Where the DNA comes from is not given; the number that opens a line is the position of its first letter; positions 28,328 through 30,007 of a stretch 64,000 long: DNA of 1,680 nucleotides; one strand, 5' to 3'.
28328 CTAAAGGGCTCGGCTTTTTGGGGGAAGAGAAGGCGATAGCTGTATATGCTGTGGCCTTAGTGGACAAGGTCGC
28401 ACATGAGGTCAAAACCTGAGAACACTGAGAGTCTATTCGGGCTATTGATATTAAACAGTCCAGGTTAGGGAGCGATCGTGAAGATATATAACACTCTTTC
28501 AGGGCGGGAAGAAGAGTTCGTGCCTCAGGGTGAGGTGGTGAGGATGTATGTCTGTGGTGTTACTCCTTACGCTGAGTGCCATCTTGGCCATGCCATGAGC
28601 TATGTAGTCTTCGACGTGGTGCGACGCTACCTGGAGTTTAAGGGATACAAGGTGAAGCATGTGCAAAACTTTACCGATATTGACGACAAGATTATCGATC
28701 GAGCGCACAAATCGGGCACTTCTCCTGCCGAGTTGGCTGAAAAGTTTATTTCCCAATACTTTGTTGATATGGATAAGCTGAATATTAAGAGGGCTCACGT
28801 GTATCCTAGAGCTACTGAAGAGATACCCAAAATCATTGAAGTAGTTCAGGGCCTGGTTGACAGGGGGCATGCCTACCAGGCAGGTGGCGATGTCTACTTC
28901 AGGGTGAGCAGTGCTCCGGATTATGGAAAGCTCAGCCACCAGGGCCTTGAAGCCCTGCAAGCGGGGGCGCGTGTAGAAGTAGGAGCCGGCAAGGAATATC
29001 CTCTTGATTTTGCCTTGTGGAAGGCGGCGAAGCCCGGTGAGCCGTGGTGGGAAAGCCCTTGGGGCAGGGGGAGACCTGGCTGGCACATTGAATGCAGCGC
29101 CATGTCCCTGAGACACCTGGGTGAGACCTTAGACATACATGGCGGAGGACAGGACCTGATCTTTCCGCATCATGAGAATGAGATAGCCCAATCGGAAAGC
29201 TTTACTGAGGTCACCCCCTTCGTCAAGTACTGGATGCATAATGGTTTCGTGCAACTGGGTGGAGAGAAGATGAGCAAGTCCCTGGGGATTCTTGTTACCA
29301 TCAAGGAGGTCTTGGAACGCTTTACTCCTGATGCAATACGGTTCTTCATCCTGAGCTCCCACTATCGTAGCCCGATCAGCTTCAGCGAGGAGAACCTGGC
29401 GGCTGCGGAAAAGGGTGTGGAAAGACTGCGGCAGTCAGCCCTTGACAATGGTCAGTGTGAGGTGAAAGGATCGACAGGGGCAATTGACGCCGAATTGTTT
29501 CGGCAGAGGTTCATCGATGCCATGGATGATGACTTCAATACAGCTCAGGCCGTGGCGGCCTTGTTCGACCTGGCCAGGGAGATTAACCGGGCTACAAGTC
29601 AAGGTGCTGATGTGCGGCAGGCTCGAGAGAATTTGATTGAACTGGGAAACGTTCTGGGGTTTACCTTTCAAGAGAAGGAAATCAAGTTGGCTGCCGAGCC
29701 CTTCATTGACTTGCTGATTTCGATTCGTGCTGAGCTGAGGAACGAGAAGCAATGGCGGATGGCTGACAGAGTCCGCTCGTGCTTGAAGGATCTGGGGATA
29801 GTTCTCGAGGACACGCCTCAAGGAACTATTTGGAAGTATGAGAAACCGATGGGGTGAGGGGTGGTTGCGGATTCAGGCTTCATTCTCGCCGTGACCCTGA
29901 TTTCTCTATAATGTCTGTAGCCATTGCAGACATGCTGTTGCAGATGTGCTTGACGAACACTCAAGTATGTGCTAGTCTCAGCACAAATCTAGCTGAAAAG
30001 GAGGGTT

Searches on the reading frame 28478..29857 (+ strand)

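Call 35: search_protein_families(library=pfam, proteins=[window:28478-29857:+], max_evalue=0.001)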
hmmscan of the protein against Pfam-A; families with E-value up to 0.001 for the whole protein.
window:28478-29857:+ (459 aa): 6 families
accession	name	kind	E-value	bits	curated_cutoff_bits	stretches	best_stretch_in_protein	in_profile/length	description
PF01406.26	tRNA-synt_1e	-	6.1e-130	433.4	27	1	19-311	8-300/301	tRNA synthetases class I (C) catalytic domain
PF09190.17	DALR_2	-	8.9e-19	68.2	22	1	344-398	1-57/57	DALR domain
PF09334.17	tRNA-synt_1g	-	4.2e-18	65.7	20.1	2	30-136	8-117/391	tRNA synthetases class I (M)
PF00133.28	tRNA-synt_1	-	3.6e-11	42.9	22.7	1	219-302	330-413/414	tRNA synthetases class I (I, L, M and V)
PF01921.24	tRNA-synt_1f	-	1.9e-07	30.8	27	1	257-319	275-337/360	tRNA synthetases class I (K)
PF23493.1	CysS_C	-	3e-06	27.7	23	0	413-452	11-50/51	Cysteinyl-tRNA ligase anticodon binding domain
